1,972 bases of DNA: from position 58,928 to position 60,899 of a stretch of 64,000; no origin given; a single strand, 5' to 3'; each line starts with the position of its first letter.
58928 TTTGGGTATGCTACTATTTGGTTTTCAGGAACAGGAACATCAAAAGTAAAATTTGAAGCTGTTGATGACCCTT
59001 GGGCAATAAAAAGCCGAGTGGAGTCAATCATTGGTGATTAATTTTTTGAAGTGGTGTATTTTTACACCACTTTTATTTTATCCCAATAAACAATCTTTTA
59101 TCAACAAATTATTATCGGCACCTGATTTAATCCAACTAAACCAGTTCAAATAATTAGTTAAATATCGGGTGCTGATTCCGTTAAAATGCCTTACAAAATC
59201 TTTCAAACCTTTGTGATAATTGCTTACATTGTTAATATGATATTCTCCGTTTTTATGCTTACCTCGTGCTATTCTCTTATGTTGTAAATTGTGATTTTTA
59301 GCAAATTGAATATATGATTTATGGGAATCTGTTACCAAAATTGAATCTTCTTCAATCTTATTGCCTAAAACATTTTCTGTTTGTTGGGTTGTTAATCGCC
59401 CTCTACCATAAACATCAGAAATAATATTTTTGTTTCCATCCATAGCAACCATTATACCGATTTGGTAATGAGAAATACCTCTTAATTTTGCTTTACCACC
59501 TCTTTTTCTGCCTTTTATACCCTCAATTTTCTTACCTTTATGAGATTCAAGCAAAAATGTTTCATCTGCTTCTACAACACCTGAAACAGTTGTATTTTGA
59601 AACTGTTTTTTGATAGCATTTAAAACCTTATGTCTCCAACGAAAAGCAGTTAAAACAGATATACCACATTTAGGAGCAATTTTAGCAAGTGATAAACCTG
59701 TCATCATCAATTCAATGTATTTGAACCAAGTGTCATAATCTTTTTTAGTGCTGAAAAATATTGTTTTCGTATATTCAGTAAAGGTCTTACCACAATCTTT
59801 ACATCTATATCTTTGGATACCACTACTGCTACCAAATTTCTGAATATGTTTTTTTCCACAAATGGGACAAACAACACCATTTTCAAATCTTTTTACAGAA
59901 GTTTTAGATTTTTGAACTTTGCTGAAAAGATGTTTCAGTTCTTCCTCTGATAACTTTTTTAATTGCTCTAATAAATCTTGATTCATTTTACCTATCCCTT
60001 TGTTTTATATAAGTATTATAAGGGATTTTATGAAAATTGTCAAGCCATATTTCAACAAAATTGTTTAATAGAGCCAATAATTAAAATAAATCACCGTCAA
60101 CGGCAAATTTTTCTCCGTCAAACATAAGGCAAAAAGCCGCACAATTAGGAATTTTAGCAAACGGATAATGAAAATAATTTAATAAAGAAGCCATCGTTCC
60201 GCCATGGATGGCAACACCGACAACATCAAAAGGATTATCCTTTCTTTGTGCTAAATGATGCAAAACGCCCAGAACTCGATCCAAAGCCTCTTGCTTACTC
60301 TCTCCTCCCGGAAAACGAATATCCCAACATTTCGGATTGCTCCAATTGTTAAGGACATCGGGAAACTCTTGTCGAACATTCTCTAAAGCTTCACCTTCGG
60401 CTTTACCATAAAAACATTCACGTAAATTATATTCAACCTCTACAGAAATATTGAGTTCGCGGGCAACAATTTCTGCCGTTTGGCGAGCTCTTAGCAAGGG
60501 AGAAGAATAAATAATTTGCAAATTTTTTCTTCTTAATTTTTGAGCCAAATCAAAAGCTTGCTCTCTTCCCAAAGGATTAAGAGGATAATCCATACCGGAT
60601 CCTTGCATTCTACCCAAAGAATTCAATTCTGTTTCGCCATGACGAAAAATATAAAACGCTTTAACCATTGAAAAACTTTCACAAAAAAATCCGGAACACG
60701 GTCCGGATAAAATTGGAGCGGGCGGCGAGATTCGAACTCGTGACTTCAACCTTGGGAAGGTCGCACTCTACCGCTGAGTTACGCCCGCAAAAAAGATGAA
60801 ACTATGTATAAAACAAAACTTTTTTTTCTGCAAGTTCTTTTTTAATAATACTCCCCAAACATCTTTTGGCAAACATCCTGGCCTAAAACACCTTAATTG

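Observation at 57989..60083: Intact, probably recent IS1595-family insertion with perfect 27-bp terminal repeats, 8-bp target duplication and cargo genes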

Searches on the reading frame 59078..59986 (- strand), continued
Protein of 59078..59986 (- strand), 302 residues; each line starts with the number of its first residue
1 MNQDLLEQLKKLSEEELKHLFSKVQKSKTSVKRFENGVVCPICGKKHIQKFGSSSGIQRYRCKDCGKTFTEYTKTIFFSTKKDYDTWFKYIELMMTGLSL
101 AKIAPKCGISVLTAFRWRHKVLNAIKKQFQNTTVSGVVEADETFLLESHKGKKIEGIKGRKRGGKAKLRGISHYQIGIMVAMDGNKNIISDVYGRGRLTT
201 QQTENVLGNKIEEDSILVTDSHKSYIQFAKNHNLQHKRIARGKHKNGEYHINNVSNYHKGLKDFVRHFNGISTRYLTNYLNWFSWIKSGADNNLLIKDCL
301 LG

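Call 51: get_annotated_region(hit=H15, flank=1500)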
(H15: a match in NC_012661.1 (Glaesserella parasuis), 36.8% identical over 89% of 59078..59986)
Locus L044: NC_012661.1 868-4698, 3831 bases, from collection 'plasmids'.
description: Glaesserella parasuis plasmid pHN61, complete sequence
organism: Glaesserella parasuis (NCBI taxid 738)
taxonomy: Bacteria; Pseudomonadota; Gammaproteobacteria; Pasteurellales; Pasteurellaceae; Glaesserella; Glaesserella parasuis
host: -; source: -; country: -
typing (MOB-suite, as given by PLSDB): mobilizable; replicon rep_cluster_337; relaxase MOBP
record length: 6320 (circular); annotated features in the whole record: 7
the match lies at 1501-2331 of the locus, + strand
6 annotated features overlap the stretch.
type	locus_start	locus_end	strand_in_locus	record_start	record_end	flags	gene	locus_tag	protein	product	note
CDS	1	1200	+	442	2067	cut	-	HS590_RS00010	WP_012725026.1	relaxase/mobilization nuclease domain-containing protein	-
CDS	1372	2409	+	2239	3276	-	-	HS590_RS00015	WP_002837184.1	IS1595-like element ISSag10 family transposase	GO:0006313 - DNA transposition [Evidence IEA]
predicted_resistance_gene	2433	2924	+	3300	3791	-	lnu(C)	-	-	lincosamide nucleotidyltransferase Lnu(C)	predicted by amrfinderplus; class LINCOSAMIDE; identity 97.56%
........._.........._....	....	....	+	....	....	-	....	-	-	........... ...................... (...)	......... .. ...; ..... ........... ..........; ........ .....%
CDS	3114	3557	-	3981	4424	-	-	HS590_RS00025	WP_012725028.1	type II toxin-antitoxin system PemK/MazF family toxin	-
CDS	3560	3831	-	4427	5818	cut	-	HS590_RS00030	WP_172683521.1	primase C-terminal domain-containing protein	-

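Call 52: get_annotated_region(hit=H10, flank=1800)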
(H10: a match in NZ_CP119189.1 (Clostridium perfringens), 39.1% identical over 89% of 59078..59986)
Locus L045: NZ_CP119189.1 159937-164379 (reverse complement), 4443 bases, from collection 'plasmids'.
description: Clostridium perfringens strain 21-D-5 plasmid p21-D-5b, complete sequence
organism: Clostridium perfringens (NCBI taxid 1502)
taxonomy: Bacteria; Bacillota; Clostridia; Eubacteriales; Clostridiaceae; Clostridium; Clostridium perfringens
host: -; source: goat,fecal sample; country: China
typing (MOB-suite, as given by PLSDB): non-mobilizable; replicon Inc18
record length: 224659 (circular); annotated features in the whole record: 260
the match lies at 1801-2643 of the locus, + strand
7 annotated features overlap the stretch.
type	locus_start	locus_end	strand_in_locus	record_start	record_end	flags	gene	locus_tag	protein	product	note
CDS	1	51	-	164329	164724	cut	-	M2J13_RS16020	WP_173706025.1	hypothetical protein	-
CDS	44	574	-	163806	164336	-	-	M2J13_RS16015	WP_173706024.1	hypothetical protein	-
CDS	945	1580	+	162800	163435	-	-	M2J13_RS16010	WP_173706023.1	hypothetical protein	-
CDS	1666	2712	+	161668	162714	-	-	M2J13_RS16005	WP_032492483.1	IS1595-like element ISCpe8 family transposase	GO:0006313 - DNA transposition [Evidence IEA]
CDS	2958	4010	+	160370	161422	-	-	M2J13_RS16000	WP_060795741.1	IS30 family transposase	-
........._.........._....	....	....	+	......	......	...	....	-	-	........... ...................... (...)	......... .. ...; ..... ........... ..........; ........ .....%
predicted_resistance_gene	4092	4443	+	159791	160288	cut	lnu(P)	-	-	lincosamide nucleotidyltransferase Lnu(P)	predicted by amrfinderplus; class LINCOSAMIDE; identity 100.0%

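Call 56: list_cluster_members(proteins=[window:59078-59986:-])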
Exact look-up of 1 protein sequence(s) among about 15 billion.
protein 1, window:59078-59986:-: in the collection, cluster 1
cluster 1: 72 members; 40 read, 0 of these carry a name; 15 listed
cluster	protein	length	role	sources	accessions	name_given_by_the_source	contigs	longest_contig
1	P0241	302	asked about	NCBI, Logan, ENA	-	-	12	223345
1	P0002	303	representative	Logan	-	-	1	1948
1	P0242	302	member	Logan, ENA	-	-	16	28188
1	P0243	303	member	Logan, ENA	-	-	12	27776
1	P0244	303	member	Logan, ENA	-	-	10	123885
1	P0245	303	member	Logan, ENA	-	-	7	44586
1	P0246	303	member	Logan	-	-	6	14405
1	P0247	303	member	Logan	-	-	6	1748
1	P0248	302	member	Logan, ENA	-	-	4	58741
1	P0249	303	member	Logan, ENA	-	-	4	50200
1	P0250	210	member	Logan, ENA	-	-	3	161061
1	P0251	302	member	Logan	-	-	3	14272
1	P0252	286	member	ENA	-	-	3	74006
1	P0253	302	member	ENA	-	-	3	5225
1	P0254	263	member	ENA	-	-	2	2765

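Call 60: find_encoding_contigs(protein=P0249, flank=3000, max_places=6)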
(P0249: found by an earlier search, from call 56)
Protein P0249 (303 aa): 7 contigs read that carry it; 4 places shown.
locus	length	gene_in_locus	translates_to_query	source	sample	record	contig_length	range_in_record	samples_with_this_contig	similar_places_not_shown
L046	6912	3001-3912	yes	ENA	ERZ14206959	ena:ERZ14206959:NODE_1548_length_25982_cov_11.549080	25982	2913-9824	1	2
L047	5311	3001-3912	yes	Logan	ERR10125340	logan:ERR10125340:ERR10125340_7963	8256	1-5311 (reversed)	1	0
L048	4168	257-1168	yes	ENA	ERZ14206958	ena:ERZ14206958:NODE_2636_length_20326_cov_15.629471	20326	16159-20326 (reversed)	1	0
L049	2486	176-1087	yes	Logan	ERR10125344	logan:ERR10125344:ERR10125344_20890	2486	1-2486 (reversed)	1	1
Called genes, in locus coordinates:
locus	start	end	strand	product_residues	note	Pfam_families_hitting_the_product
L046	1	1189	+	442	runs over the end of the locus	PF00999:Na_H_Exchanger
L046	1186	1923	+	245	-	PF00520:Ion_trans, PF07885:Ion_trans_2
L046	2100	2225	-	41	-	-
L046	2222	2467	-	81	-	-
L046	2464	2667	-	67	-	PF00313:CSD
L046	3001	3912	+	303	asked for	PF12762:DDE_Tnp_IS1595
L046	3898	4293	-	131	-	-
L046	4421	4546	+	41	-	-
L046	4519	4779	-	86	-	-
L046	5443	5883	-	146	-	PF01196:Ribosomal_L17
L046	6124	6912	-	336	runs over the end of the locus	PF01193:RNA_pol_L, PF01000:RNA_pol_A_bac, PF03118:RNA_pol_A_CTD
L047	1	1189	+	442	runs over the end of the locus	PF00999:Na_H_Exchanger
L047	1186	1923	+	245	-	PF00520:Ion_trans, PF07885:Ion_trans_2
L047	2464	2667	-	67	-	PF00313:CSD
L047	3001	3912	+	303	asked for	PF12762:DDE_Tnp_IS1595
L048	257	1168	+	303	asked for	PF12762:DDE_Tnp_IS1595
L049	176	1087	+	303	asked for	PF12762:DDE_Tnp_IS1595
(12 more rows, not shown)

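Call 61: find_encoding_contigs(protein=P0244, flank=3000, max_places=8)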
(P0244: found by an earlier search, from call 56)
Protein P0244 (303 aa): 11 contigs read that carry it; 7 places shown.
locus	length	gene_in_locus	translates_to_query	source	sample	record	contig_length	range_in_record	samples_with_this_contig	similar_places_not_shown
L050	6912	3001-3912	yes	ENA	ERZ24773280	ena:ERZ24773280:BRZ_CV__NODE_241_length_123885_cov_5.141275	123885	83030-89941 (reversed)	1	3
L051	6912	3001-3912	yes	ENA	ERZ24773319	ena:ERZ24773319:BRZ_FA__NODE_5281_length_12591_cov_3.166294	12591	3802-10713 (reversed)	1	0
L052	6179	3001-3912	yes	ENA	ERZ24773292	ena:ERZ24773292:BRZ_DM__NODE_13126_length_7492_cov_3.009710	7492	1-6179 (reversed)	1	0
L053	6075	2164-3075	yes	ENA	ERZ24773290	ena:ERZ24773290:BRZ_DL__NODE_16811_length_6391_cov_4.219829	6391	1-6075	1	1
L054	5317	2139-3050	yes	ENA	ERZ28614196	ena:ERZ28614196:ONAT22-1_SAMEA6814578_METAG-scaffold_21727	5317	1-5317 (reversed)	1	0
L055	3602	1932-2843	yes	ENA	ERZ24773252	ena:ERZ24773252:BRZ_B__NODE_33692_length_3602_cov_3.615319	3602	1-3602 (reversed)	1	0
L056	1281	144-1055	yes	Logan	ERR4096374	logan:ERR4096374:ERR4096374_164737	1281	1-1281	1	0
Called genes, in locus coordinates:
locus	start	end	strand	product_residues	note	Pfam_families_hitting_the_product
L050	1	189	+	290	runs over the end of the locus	PF05838:Glyco_hydro_108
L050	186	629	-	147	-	-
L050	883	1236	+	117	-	-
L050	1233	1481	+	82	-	-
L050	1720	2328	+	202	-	-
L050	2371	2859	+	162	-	-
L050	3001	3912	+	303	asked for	PF12760:Zn_ribbon_IS1595 (faint), PF12762:DDE_Tnp_IS1595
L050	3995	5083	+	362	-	PF01555:N6_N4_Mtase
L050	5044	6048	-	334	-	PF09552:RE_BstXI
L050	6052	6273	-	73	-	PF12844:HTH_19 (weak), PF01381:HTH_3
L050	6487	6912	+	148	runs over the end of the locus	PF13673:Acetyltransf_10, PF13508:Acetyltransf_7, PF00583:Acetyltransf_1 (weak)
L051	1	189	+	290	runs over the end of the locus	PF05838:Glyco_hydro_108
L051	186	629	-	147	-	-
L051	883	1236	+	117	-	-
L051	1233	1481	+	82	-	-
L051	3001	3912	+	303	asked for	PF12760:Zn_ribbon_IS1595 (faint), PF12762:DDE_Tnp_IS1595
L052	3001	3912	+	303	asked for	PF12760:Zn_ribbon_IS1595 (faint), PF12762:DDE_Tnp_IS1595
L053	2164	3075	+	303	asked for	PF12760:Zn_ribbon_IS1595 (faint), PF12762:DDE_Tnp_IS1595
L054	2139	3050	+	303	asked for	PF12760:Zn_ribbon_IS1595 (faint), PF12762:DDE_Tnp_IS1595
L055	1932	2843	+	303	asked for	PF12760:Zn_ribbon_IS1595 (faint), PF12762:DDE_Tnp_IS1595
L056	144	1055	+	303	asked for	PF12760:Zn_ribbon_IS1595 (faint), PF12762:DDE_Tnp_IS1595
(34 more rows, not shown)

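Call 62: find_encoding_contigs(protein=P0243, flank=3000, max_places=8)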
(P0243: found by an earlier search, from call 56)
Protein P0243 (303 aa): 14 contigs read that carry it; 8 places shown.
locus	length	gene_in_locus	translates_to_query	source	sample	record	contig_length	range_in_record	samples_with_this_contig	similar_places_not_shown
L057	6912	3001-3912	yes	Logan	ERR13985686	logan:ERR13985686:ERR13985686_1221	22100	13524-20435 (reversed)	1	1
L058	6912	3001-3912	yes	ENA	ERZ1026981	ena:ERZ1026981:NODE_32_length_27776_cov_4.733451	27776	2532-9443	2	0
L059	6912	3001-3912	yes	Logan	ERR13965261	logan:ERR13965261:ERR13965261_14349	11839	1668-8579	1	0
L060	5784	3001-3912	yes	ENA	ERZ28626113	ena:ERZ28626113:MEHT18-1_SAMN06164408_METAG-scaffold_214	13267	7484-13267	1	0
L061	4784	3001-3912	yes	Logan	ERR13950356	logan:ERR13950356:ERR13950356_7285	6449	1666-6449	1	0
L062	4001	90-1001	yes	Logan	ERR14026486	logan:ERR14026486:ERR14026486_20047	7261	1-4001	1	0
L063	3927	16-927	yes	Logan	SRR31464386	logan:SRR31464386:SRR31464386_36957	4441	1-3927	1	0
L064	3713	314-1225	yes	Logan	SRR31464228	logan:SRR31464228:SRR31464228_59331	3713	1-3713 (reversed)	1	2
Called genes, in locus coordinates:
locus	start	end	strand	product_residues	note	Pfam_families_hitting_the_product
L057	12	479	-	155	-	PF00436:SSB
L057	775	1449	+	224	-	-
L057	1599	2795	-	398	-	PF13433:Peripla_BP_5, PF13458:Peripla_BP_6, PF01094:ANF_receptor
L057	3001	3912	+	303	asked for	PF12760:Zn_ribbon_IS1595 (faint), PF12762:DDE_Tnp_IS1595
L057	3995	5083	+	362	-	PF01555:N6_N4_Mtase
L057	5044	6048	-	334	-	PF09552:RE_BstXI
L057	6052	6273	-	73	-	PF12844:HTH_19 (weak), PF01381:HTH_3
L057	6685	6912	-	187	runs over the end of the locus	PF13505:OMP_b-brl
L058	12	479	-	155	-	PF00436:SSB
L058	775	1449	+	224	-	-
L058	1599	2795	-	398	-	PF13433:Peripla_BP_5, PF13458:Peripla_BP_6, PF01094:ANF_receptor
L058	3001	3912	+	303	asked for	PF12760:Zn_ribbon_IS1595 (faint), PF12762:DDE_Tnp_IS1595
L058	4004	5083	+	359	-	PF01555:N6_N4_Mtase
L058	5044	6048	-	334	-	PF09552:RE_BstXI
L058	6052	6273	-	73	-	PF12844:HTH_19 (weak), PF01381:HTH_3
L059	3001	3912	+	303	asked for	PF12760:Zn_ribbon_IS1595 (faint), PF12762:DDE_Tnp_IS1595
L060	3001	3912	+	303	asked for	PF12760:Zn_ribbon_IS1595 (faint), PF12762:DDE_Tnp_IS1595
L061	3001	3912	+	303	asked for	PF12760:Zn_ribbon_IS1595 (faint), PF12762:DDE_Tnp_IS1595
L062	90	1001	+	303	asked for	PF12760:Zn_ribbon_IS1595 (faint), PF12762:DDE_Tnp_IS1595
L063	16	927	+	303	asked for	PF12760:Zn_ribbon_IS1595 (faint), PF12762:DDE_Tnp_IS1595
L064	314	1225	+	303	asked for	PF12760:Zn_ribbon_IS1595 (faint), PF12762:DDE_Tnp_IS1595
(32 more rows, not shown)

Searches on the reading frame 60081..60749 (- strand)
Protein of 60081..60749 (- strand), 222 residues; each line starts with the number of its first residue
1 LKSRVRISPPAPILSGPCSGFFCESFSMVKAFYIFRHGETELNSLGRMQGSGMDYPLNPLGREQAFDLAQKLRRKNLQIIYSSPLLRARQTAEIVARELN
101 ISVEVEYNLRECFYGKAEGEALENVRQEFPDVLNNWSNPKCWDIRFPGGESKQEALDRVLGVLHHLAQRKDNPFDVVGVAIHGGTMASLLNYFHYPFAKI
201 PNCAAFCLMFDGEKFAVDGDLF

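Call 4: search_protein_families(library=pfam, proteins=[window:60081-60749:-], max_evalue=0.01)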
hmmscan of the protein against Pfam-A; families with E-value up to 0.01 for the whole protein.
window:60081-60749:- (222 aa): 1 family
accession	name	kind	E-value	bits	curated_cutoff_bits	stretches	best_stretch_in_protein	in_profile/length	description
PF00300.27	His_Phos_1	-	1.5e-42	145.9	21.7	1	33-215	2-186/194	Histidine phosphatase superfamily (branch 1)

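Call 5: search_protein_families(library=ncbifam, proteins=[window:60081-60749:-], max_evalue=0.01)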
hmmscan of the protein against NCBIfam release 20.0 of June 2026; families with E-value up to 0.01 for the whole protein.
window:60081-60749:- (222 aa): 18 families
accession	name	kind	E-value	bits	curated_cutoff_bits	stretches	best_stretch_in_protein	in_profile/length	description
NF005567.0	PRK07238.1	equivalog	1.8e-27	96.6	326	1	31-170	179-316/378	bifunctional RNase H/acid phosphatase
TIGR03162.1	ribazole_cobC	equivalog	5e-27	94.5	162.9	1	33-193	2-155/176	alpha-ribazole phosphatase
NF045917.1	PhserinePhPspA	equivalog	4e-26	92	350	1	28-173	1-143/211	phosphoserine phosphatase PspA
TIGR03848.1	MSMEG_4193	subfamily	6.2e-19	68.2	203.85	1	34-179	4-148/204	MSMEG_4193 family putative phosphomutase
NF002901.0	PRK03482.1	equivalog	1.8e-17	63.7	261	1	32-167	4-137/215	2,3-diphosphoglycerate-dependent phosphoglycerate mutase GpmB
NF038349.1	dPGM_arch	equivalog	6.3e-17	62.1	225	1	35-124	4-93/194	2,3-diphosphoglycerate-dependent phosphoglycerate mutase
NF011580.0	PRK15004.1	equivalog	2.5e-16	60.3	250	1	32-187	3-154/203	adenosylcobalamin/alpha-ribazole phosphatase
NF009994.0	PRK13463.1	equivalog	2.9e-14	53.3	277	1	30-169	3-140/203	phosphoserine phosphatase 1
NF009993.0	PRK13462.1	equivalog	1.4e-13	51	226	1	33-179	9-145/203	acid phosphatase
NF002339.0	PRK01295.1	equivalog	2.9e-10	39.9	316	1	31-190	4-166/206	2,3-bisphosphoglycerate-dependent phosphoglycerate mutase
NF002217.0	PRK01112.1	equivalog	5.8e-10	38.9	320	1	33-95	5-66/228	2,3-bisphosphoglycerate-dependent phosphoglycerate mutase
NF010713.0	PRK14115.1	equivalog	2.5e-09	36.8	305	1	33-129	5-105/248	2,3-diphosphoglycerate-dependent phosphoglycerate mutase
TIGR01258.1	pgm_1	subfamily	4.9e-09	35.9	81.7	1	34-129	5-104/245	2,3-bisphosphoglycerate-dependent phosphoglycerate mutase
TIGR00249.1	sixA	equivalog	1.2e-08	34.9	74.5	1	32-106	3-75/154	phosphohistidine phosphatase SixA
NF010718.0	PRK14120.1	equivalog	8.2e-07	28.6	366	1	29-131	4-110/249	phosphoglyceromutase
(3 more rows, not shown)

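Call 11: find_encoding_contigs(protein=window:60081-60668:-, flank=4000, max_places=10)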
Protein window:60081-60668:- (195 aa): 7 contigs read that carry it; 7 places shown.
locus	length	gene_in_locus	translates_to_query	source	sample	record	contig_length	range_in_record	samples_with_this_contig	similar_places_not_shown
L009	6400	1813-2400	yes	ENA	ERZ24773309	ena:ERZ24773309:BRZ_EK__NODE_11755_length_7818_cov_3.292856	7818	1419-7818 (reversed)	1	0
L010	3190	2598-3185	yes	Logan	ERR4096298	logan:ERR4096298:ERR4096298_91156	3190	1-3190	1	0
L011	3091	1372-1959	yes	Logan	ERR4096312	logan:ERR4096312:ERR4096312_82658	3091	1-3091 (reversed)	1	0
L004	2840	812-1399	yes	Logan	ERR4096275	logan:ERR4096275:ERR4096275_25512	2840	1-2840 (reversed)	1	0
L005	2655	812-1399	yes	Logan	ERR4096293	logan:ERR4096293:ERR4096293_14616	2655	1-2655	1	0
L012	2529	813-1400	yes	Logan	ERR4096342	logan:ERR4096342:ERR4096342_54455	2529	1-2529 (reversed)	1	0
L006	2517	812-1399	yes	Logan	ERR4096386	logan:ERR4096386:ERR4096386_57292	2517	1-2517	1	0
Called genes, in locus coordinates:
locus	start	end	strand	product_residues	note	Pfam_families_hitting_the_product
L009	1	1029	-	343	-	?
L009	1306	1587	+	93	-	-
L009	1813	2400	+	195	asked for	PF00300:His_Phos_1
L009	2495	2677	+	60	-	-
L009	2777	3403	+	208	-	PF12762:DDE_Tnp_IS1595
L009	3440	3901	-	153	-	PF03703:bPH_2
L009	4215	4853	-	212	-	PF13677:MotB_plug, PF00691:OmpA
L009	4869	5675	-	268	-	PF01618:MotA_ExbB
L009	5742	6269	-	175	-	PF07750:GcrA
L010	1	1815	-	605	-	?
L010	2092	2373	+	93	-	-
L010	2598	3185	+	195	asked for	PF00300:His_Phos_1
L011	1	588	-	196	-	?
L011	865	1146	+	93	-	-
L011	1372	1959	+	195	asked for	PF00300:His_Phos_1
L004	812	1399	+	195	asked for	PF00300:His_Phos_1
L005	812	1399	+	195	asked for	PF00300:His_Phos_1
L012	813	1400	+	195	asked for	PF00300:His_Phos_1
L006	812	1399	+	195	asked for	PF00300:His_Phos_1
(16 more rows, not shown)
